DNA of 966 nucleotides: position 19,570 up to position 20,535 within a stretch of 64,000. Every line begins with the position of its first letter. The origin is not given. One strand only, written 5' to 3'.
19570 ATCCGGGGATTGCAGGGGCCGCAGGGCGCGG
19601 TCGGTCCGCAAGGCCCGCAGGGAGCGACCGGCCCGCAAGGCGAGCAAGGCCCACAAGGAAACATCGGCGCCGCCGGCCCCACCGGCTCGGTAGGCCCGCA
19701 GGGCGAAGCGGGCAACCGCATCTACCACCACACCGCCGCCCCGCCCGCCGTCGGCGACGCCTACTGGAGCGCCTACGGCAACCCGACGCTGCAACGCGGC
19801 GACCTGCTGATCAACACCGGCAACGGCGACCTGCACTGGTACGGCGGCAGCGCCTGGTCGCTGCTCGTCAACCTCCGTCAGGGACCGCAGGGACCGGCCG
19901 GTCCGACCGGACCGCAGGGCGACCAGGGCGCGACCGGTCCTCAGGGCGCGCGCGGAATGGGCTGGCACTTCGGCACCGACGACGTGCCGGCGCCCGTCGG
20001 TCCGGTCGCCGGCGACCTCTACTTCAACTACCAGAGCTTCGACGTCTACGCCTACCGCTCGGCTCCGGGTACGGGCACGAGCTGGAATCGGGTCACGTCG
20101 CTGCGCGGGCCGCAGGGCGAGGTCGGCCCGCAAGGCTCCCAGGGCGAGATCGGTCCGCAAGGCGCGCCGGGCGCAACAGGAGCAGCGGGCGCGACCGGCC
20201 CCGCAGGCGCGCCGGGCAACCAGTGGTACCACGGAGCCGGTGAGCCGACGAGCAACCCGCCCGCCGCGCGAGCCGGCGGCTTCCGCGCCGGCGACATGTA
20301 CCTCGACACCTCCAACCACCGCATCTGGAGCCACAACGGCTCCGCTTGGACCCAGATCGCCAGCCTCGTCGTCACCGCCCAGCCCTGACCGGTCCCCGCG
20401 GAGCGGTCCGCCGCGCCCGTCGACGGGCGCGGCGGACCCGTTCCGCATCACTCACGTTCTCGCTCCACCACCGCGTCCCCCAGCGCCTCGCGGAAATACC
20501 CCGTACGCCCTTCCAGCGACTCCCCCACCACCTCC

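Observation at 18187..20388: Collagen-like protein with an unusual architecture: TM anchor, G-X-Y blocks, and five copies of a 25-aa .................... repeat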

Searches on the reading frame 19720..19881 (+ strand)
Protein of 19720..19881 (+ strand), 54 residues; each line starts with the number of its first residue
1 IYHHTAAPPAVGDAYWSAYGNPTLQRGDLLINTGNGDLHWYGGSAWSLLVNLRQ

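Call 9: search_protein_families(library=pfam, proteins=[window:19720-19881:+], max_evalue=10)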
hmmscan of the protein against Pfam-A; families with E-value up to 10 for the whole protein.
seq(54 aa): 1 family
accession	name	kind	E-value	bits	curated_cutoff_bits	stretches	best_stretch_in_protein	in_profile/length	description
PF02108.21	FliH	-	0.13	12.7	24.1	1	14-38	93-117/128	Flagellar assembly protein FliH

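Call 10: search_protein_families(library=phrogs, proteins=[window:19720-19881:+], max_evalue=10)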
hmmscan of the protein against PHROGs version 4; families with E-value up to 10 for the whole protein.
seq(54 aa): 1 family
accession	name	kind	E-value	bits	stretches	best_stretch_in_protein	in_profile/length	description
phrog_13518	-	unknown function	0.21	10.5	1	21-47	582-612/1230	-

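Call 100: predict_structure(alignment_id=A6)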
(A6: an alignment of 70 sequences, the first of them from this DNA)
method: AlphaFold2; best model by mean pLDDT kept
length: 54 residues; sequences in the alignment: 70
mean_pLDDT: 87.7   pTM: 0.72
mean pLDDT of the five models: 87.7, 85.6, 84.9, 81.4, 79.0
residues with pLDDT >= 90: 33; 70-90: 18; 50-70: 3; < 50: 0
segments of 3 or more residues with pLDDT < 50: none
pLDDT, mean of each block of 10 residues (from residue 1): 89 72 87 96 94 91
secondary structure, 60 per line:
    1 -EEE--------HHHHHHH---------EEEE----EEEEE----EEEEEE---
elements in order: E2-4 H13-19 E29-32 E37-41 E46-51

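Call 102: fold_search(model_id=the predicted structure, library=pdb)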
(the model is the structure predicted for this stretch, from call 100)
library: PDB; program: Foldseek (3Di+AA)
matches with E <= 10: 124; with E <= 0.001: 0
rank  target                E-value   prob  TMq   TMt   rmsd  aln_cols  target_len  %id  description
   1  8hif_y4               1.6e+00  0.60  0.49  0.09   1.3        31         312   19  One asymmetric unit of Singapore grouper iridovirus capsid (released 2023-04-19)
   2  6x3m_E                2.6e+00  0.11  0.41  0.08   7.6        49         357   18  Crystal structure of full-length Streptococcal bacteriophage hyaluronidase in complex with unsaturated hyaluronan octa (released 2021-06-09)
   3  6qm3_B                3.2e+00  0.11  0.33  0.08   1.4        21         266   19  Crystal structure of a calcium- and sodium-bound mouse Olfactomedin-1 disulfide-linked dimer of the Olfactomedin domai (released 2019-09-11)
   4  9bnb_C                3.4e+00  0.16  0.47  0.47   4.6        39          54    8  Collagen XVIII trimerization domain with introduced inter-chain disulfide bond, G(-1)C-L5C (released 2025-08-27)
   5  4rs4_F                3.6e+00  0.07  0.35  0.07   8.9        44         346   11  Crystal structure and mutational analysis of the endoribonuclease from human coronavirus 229E (released 2015-11-11)
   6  5ftt_D                3.6e+00  0.05  0.26  0.07   3.6        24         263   17  Octameric complex of Latrophilin 3 (Lec, Olf) , Unc5D (Ig, Ig2, TSP1) and FLRT2 (LRR) (released 2016-05-04)
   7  7vdy_B                3.6e+00  0.02  0.24  0.08   7.5        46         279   11  Crystal structure of O-ureidoserine racemase (released 2021-12-15)
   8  9bne_A                3.9e+00  0.15  0.46  0.05   5.6        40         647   10  SARS-CoV-2 spike HexaPro protein in complex with T3A trimeric antagonist (released 2025-08-27)
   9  7kgm                  3.9e+00  0.08  0.33  0.05   3.2        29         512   17  C. rodentium YcbB - ertapenem complex (released 2020-11-25)
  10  3n3f_B                4.2e+00  0.18  0.46  0.47   4.0        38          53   13  Crystal Structure of the Human Collagen XV Trimerization Domain: A Potent Trimerizing Unit Common to Multiplexin Colla (released 2010-10-20)
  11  4bnd_B                4.2e+00  0.12  0.33  0.08   2.3        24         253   17  Structure of an atypical alpha-phosphoglucomutase similar to eukaryotic phosphomannomutases (released 2013-10-02)
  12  1ck7                  4.2e+00  0.12  0.39  0.04   6.8        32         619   22  GELATINASE A (FULL-LENGTH) (released 1999-08-25)
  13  6ou1_B                4.2e+00  0.06  0.30  0.08   3.9        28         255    7  Crystal Structure of the Computationally-derived 21-Variant of the Myocilin Olfactomedin Domain (released 2019-07-03)
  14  9jue_A                4.2e+00  0.04  0.31  0.20   4.3        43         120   19  Roadblock3 homodimer structure from Candidatus Prometheoarchaeum syntrophicum strain MK-D1 (released 2024-10-16)
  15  6xdh_A                4.4e+00  0.06  0.34  0.07   8.9        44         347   14  Crystal Structure of NendoU (Uridylate-specific endoribonuclease, nsp15) from Betacoronavirus SARS-CoV-2 (released 2020-06-17)
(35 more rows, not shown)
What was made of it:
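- Tried and rejected: It recurred as the top fold match of module C (31 columns, rmsd 1.3, E 1.6; call 102).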

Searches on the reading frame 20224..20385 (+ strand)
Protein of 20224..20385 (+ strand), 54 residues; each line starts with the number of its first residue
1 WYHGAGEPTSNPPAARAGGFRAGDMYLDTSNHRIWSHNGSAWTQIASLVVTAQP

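Call 9: search_protein_families(library=pfam, proteins=[window:20224-20385:+], max_evalue=10)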
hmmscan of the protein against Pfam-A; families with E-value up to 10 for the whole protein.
seq(54 aa): 1 family
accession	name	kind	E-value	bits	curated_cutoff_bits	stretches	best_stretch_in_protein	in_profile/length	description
PF17820.7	PDZ_6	-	0.091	13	27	1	11-24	8-20/54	PDZ domain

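Call 10: search_protein_families(library=phrogs, proteins=[window:20224-20385:+], max_evalue=10)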
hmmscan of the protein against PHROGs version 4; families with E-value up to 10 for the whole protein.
seq(54 aa): 6 families
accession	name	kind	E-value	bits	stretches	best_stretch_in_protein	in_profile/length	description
phrog_21412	-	tail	0.0058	15.4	1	21-48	724-751/1452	tail fiber protein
phrog_20787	-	head and packaging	0.042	15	1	14-44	31-61/67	virion structural protein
phrog_13518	-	unknown function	0.068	12.1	1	21-47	588-616/1230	-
phrog_21413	-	unknown function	0.075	12.6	1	10-46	59-97/595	-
phrog_5231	-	unknown function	0.095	12.1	1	14-46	47-79/618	-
phrog_22264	-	unknown function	0.3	12.2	1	17-52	15-50/77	-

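Call 36: search_solved_structures(query=A2, max_evalue=10, show_alignments=5)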
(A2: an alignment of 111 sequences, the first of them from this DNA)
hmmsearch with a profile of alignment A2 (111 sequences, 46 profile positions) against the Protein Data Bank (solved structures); distinct sequences matched with E-value up to 10: 6.
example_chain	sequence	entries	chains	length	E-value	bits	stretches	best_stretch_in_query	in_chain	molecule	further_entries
8hif_y4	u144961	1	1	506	0.0034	20.6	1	13-44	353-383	VP88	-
8hfs_A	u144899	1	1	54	0.24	14.7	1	17-35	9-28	Bacteriocin lactococcin-A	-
2xqx_A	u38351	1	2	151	0.56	13.5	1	15-40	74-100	ENDO-BETA-N-ACETYLGLUCOSAMINIDASE D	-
1u5t_B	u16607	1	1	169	0.84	12.9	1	17-38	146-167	Defective in vacuolar protein sorting; Vps36p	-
3gdb_A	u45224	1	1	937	2.1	11.6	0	15-40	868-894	Putative uncharacterized protein spr0440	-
8rk3_a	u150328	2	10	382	3.6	10.9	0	30-41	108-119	DUF2793 domain-containing protein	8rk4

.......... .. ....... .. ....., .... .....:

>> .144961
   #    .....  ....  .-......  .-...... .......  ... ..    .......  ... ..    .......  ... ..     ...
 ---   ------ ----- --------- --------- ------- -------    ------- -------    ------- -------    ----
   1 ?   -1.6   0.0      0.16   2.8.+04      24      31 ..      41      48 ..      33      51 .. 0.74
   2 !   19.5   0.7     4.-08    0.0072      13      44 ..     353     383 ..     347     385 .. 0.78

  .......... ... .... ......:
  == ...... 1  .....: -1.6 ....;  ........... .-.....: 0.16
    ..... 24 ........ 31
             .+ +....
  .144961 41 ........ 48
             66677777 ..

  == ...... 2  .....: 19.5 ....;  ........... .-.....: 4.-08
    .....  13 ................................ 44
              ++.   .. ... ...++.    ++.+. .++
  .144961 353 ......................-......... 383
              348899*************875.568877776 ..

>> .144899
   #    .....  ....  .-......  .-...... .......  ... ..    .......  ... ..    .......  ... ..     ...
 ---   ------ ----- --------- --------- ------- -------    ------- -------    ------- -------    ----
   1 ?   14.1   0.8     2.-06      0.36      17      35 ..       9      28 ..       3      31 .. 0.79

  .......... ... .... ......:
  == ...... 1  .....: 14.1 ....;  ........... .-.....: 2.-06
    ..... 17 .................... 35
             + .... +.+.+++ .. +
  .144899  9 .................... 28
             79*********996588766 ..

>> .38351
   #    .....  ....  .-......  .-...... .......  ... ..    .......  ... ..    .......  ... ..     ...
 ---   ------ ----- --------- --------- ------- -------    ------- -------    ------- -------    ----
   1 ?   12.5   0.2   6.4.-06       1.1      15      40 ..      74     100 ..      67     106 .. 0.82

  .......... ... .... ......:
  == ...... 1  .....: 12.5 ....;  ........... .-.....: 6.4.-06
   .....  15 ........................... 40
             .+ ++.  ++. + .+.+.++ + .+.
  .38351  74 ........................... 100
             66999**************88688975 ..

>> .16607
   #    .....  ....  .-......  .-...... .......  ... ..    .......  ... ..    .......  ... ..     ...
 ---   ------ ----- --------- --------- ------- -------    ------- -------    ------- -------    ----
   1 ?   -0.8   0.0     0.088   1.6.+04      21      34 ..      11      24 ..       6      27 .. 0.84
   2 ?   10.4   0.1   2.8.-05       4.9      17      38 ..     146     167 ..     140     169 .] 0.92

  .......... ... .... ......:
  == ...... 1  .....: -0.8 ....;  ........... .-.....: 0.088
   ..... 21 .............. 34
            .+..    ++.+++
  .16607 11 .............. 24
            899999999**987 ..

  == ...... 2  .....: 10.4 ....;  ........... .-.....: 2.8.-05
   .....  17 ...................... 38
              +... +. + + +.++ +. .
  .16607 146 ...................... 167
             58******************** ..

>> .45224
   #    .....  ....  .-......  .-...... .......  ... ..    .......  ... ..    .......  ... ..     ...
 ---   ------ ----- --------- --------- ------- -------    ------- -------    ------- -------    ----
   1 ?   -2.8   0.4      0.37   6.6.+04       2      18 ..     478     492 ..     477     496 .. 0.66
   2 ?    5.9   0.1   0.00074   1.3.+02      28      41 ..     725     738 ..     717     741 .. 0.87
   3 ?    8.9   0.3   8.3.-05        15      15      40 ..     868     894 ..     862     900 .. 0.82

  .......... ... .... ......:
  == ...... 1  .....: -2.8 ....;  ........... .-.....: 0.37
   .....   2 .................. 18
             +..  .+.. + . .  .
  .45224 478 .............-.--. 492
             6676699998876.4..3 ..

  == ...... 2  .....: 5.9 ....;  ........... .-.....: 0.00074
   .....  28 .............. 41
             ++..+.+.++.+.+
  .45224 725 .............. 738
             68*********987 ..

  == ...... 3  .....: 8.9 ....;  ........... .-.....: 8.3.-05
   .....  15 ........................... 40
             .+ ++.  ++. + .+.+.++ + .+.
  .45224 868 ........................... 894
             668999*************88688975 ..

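Call 37: search_protein_families(library=pfam, alignment_id=A2, max_evalue=1)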
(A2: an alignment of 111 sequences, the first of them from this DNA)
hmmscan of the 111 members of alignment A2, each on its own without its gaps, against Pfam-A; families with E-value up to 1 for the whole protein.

A. member 1, seq(50 aa): 1 family
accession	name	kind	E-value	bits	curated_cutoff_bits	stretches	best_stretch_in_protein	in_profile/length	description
PF17820.7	PDZ_6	-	0.081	13.1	27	1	11-24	8-20/54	PDZ domain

B. families by the number of members that match (of 111 scanned): 26 families (the first 25 are shown)
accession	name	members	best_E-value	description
PF08884.16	Flagellin_D3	2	0.0021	Flagellin D3 domain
PF15533.11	Ntox33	2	0.0099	Bacterial toxin 33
PF18454.7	Mtd_N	1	0.0097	Major tropism determinant N-terminal domain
PF24059.1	DUF7360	1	0.02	Domain of unknown function (DUF7360)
PF12721.12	RHIM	1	0.034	RIP homotypic interaction motif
PF23366.1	Beta-prop_HVO_0234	1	0.035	HVO_0234-like, beta propeller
PF20067.5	SSL_N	1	0.039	Strictosidine synthase-like, N-terminal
PF10983.13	DUF2793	1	0.052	Protein of unknown function (DUF2793)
PF00963.24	Cohesin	1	0.057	Cohesin domain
PF14051.11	DPF1-3_N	1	0.07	DPF1-3, N-terminal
PF02907.21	Peptidase_S29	1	0.078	Hepatitis C virus NS3 protease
PF17820.7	PDZ_6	1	0.081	PDZ domain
PF19630.5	DUF6134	1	0.085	Domain of unknown function (DUF6134)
PF25185.1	Tad3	1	0.1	Type I Thoeris inhibitor Tad3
PF09303.15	KcnmB2_inactiv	1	0.12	KCNMB2, ball and chain domain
PF20010.5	Collagen_trimer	1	0.21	Collagen trimerization domain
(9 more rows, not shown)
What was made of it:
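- On Mtd_N / tail-fibre N-terminal β-prism (PF18454): One of 111 modules hits at E 0.0097 (call 37).
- Closest known: Trimerisation domains of multiplexin collagens XV and XVIII. Different: One of 111 modules hits PF20010, at E 0.21 (call 37).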

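Call 43: predict_structure(alignment_id=A2)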
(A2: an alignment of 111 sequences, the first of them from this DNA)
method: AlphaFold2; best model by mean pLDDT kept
length: 50 residues; sequences in the alignment: 111
mean_pLDDT: 97.0   pTM: 0.79
mean pLDDT of the five models: 97.0, 96.8, 96.8, 96.6, 96.3
residues with pLDDT >= 90: 49; 70-90: 1; 50-70: 0; < 50: 0
segments of 3 or more residues with pLDDT < 50: none
pLDDT, mean of each block of 10 residues (from residue 1): 98 96 98 98 96
secondary structure, 60 per line:
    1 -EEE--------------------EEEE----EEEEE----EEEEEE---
elements in order: E2-4 E25-28 E33-37 E42-47
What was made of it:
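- AF2 gives pLDDT 97.0 for module E and 87.7 for module C, with the same four strands (calls 43, 100).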

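Call 45: fold_search(model_id=the predicted structure, library=pdb)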
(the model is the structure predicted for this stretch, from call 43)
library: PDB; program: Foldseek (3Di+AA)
matches with E <= 10: 137; with E <= 0.001: 0
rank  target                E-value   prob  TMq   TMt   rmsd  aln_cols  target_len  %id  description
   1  6x3m_E                1.4e+00  0.41  0.61  0.11   2.9        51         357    6  Crystal structure of full-length Streptococcal bacteriophage hyaluronidase in complex with unsaturated hyaluronan octa (released 2021-06-09)
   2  9bnb_C                1.4e+00  0.30  0.41  0.39   2.0        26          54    0  Collagen XVIII trimerization domain with introduced inter-chain disulfide bond, G(-1)C-L5C (released 2025-08-27)
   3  9bne_A                1.5e+00  0.35  0.47  0.04   1.9        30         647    3  SARS-CoV-2 spike HexaPro protein in complex with T3A trimeric antagonist (released 2025-08-27)
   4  6nw9_B                1.6e+00  0.35  0.55  0.06   5.0        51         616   25  CRYSTAL STRUCTURE OF A TAILSPIKE PROTEIN 3 (TSP3, ORF212) FROM ESCHERICHIA COLI O157:H7 BACTERIOPHAGE CBA120 (released 2019-06-05)
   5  2c3f                  1.8e+00  0.20  0.51  0.11   4.3        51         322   12  The structure of a group A streptococcal phage-encoded tail-fibre showing hyaluronan lyase activity. (released 2005-11-29)
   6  9bnb_A                1.9e+00  0.33  0.48  0.43   1.9        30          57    3  Collagen XVIII trimerization domain with introduced inter-chain disulfide bond, G(-1)C-L5C (released 2025-08-27)
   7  9bnc_B                1.9e+00  0.33  0.49  0.44   1.9        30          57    3  Collagen XVIII trimerization domain with introduced inter-chain disulfide bond, E31C-V37C (released 2025-08-27)
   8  8w4f_D                1.9e+00  0.25  0.56  0.18   4.3        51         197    8  SARS-CoV-2 spike protein in complex with a trivalent nanobody (released 2024-07-24)
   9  6zuk_D                1.9e+00  0.09  0.32  0.21   3.2        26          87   19  Crystal structure of dimethylated RSL-N23H/G68H (RSL-B6) in complex with cucurbit[7]uril and zinc (released 2020-11-25)
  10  6nw9_C                2.0e+00  0.30  0.55  0.06   5.0        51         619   25  CRYSTAL STRUCTURE OF A TAILSPIKE PROTEIN 3 (TSP3, ORF212) FROM ESCHERICHIA COLI O157:H7 BACTERIOPHAGE CBA120 (released 2019-06-05)
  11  3hon                  2.1e+00  0.30  0.48  0.44   2.0        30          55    3  Crystal Structure of Human Collagen XVIII Trimerization Domain (cubic form) (released 2009-08-11)
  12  3nol                  2.3e+00  0.07  0.32  0.08   7.8        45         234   11  Crystal structure of Zymomonas mobilis Glutaminyl Cyclase (trigonal form) (released 2010-11-03)
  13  2ddo_A                2.4e+00  0.04  0.27  0.07   3.8        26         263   19  Crystal Structure of Pyridoxal Kinase from the Escherichia coli pdxK gene at 2.6 A resolution (released 2006-08-15)
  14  9bnc_A                2.6e+00  0.25  0.48  0.44   2.0        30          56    3  Collagen XVIII trimerization domain with introduced inter-chain disulfide bond, E31C-V37C (released 2025-08-27)
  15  1yu1                  2.8e+00  0.30  0.57  0.09   3.0        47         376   15  Major Tropism Determinant P3c Variant (released 2005-09-20)
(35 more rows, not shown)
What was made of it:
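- Closest known: Trimerisation domains of multiplexin collagens XV and XVIII. Same: It recurs among the top fold matches for two independent modules (TMq 0.44-0.49; calls 45, 102).
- Several of these recur for a second module (calls 45, 102). All PDB fold matches have E > 1 (calls 45, 102).
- On Mtd_N / tail-fibre N-terminal β-prism (PF18454): Foldseek 1yu1: TMq 0.57, rmsd 3.0 over 47 columns, but E 2.8 (call 45).
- On Multiplexin collagen trimerisation domain (PF20010): One of 111 modules at E 0.21 (call 37); TMq 0.44-0.49 over 30-42 columns, E > 1 (calls 45, 102)
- Closest known: N-terminal β-prism of Bordetella phage Mtd. Same: Foldseek TMq is 0.57-0.62 over 47-51 columns (call 45).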

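Call 55: fold_search(model_id=the predicted structure, library=viral)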
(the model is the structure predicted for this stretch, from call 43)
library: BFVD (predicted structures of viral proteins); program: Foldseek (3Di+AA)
matches with E <= 10: 1172; with E <= 0.001: 0
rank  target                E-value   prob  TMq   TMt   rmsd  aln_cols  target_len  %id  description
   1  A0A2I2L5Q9            3.6e-03  1.00  0.68  0.50   2.6        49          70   26  Collagen-like protein [Orpheovirus IHUMI-LCC2]
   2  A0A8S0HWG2            8.6e-03  1.00  0.53  0.19   2.8        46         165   22  (no name in the UniProt tables at hand)
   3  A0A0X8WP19            1.4e-02  1.00  0.60  0.08   3.9        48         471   38  (no name in the UniProt tables at hand)
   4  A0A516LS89            2.0e-02  1.00  0.65  0.36   2.3        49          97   28  (no name in the UniProt tables at hand)
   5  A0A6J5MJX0            2.5e-02  1.00  0.68  0.14   3.9        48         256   27  Uncharacterized protein [uncultured Caudovirales phage]
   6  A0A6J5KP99            2.5e-02  1.00  0.66  0.28   2.5        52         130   21  Uncharacterized protein [uncultured Caudovirales phage]
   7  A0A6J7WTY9            3.0e-02  0.99  0.57  0.37   2.8        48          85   19  Uncharacterized protein [uncultured Caudovirales phage]
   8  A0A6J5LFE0            3.0e-02  0.97  0.50  0.09   5.8        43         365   35  Collagen triple helix repeat [uncultured Caudovirales phage]
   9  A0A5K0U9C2            3.2e-02  1.00  0.78  0.05   2.2        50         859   32  Collagen-like protein [Yasminevirus sp. GU-2018]
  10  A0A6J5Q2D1            3.2e-02  1.00  0.73  0.04   2.4        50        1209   36  Uncharacterized protein [uncultured Caudovirales phage]
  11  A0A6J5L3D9            3.6e-02  1.00  0.75  0.15   2.8        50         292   24  Uncharacterized protein [uncultured Caudovirales phage]
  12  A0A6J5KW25            3.6e-02  0.98  0.53  0.09   3.0        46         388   24  Uncharacterized protein [uncultured Caudovirales phage]
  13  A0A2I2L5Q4            3.9e-02  1.00  0.62  0.22   3.0        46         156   26  Phage Tail Collar domain-containing protein [Orpheovirus IHUMI-LCC2]
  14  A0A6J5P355            3.9e-02  1.00  0.65  0.46   3.5        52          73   25  Uncharacterized protein [uncultured Caudovirales phage]
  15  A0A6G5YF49            4.7e-02  1.00  0.62  0.10   2.6        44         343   20  (no name in the UniProt tables at hand)
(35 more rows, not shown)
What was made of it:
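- BFVD matches are giant-virus collagen-like proteins and phage tail fibres (prob about 1, TMq up to 0.78, 20-38% identity; call 55).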

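Call 68: search_protein_families(library=phrogs, alignment_id=A2, max_evalue=0.001)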
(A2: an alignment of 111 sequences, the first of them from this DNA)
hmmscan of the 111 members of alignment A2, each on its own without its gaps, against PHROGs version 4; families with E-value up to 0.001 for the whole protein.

A. member 1, seq(50 aa): 0 families

B. families by the number of members that match (of 111 scanned): 5 families
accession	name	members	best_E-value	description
phrog_4013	-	15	5.5e-06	-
phrog_3904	-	11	8.7e-06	tail fiber protein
phrog_35823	-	1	2.2e-05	-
phrog_21412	-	1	0.00019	tail fiber protein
phrog_26654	-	1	0.0004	-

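Call 69: search_protein_families(library=ncbifam, alignment_id=A2, max_evalue=0.01)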
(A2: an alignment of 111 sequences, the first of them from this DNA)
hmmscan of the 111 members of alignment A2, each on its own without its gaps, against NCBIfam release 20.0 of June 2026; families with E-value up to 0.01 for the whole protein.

A. member 1, seq(50 aa): 0 families

B. families by the number of members that match (of 111 scanned): 0 families

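Call 86: find_homologous_proteins(query=A2, max_evalue=0.00001)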
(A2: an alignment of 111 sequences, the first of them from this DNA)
Query A2 (111 sequences): 59 candidates shared short words with the query, none scored E <= 0.00001.
